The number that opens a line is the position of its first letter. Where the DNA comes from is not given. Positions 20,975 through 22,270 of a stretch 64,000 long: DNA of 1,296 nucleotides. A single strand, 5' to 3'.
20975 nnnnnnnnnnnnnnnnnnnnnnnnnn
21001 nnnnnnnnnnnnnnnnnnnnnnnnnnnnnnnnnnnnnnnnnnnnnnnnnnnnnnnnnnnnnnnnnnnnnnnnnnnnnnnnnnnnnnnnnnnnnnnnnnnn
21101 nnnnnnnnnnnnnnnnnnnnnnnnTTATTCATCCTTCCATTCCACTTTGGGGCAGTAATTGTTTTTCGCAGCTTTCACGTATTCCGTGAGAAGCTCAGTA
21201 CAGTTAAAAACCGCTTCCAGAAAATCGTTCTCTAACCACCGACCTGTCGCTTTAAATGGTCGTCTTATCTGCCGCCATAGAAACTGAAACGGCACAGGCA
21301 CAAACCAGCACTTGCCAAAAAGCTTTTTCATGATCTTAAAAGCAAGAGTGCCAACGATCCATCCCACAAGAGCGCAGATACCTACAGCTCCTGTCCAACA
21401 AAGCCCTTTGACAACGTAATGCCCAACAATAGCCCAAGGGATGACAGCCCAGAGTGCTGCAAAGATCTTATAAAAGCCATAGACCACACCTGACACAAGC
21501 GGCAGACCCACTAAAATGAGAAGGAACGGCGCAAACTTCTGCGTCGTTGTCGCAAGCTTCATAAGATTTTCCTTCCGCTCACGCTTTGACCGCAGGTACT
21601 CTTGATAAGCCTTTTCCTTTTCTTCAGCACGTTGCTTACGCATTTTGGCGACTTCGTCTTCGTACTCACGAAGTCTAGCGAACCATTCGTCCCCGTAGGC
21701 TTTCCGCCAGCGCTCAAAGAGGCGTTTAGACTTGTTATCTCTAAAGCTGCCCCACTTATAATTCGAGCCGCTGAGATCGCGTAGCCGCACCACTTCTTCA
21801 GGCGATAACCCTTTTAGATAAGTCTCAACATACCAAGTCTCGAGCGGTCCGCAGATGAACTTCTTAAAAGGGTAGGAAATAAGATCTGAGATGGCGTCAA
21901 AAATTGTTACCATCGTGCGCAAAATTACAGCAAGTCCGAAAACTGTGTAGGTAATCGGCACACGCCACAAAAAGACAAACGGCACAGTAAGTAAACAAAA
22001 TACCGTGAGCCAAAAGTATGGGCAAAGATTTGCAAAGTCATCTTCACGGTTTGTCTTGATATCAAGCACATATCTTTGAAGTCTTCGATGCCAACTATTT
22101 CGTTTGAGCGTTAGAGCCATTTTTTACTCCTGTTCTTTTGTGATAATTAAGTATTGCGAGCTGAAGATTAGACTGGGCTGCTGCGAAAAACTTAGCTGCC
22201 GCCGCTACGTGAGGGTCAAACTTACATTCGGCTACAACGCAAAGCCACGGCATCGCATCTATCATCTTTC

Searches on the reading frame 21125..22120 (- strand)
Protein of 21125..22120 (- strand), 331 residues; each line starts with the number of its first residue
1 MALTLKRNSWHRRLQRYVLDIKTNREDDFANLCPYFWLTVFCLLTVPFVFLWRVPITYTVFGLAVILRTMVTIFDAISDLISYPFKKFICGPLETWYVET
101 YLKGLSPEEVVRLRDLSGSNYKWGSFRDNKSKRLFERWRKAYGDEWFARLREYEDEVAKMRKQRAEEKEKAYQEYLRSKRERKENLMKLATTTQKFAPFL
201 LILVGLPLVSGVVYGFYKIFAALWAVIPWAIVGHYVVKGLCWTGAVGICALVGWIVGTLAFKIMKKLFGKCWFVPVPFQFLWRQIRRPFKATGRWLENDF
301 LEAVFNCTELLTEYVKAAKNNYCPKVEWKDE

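Call 10: search_protein_families(library=phrogs, proteins=[window:21125-22120:-], max_evalue=0.001)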
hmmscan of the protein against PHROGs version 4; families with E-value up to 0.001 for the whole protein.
window:21125-22120:- (331 aa): 1 family
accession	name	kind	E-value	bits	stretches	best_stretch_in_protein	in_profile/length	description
phrog_944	-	moron, auxiliary metabolic gene and host takeover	1.1e-09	39.4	1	4-72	86-151/235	membrane protein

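Call 50: find_encoding_contigs(protein=window:21125-22120:-, flank=10000, max_places=1)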
Protein window:21125-22120:- (331 aa): 2 contigs read that carry it; 1 place shown.
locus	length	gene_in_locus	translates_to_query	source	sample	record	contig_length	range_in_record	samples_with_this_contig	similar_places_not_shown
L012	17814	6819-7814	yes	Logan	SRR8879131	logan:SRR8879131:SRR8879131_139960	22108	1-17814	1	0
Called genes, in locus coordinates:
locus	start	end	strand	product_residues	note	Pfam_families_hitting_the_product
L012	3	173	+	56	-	?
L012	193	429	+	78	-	-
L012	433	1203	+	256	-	-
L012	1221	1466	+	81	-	-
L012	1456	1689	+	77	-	-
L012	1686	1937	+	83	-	-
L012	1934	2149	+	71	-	-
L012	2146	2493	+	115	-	-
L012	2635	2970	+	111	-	-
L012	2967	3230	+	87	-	-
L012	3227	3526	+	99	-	-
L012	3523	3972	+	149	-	-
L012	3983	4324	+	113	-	-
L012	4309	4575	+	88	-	-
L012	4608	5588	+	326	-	PF01073:3Beta_HSD, PF01370:Epimerase, PF02719:Polysacc_synt_2, PF04321:RmlD_sub_bind, PF07993:NAD_binding_4, PF13460:NAD_binding_10 (weak), PF16363:GDP_Man_Dehyd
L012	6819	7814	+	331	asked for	-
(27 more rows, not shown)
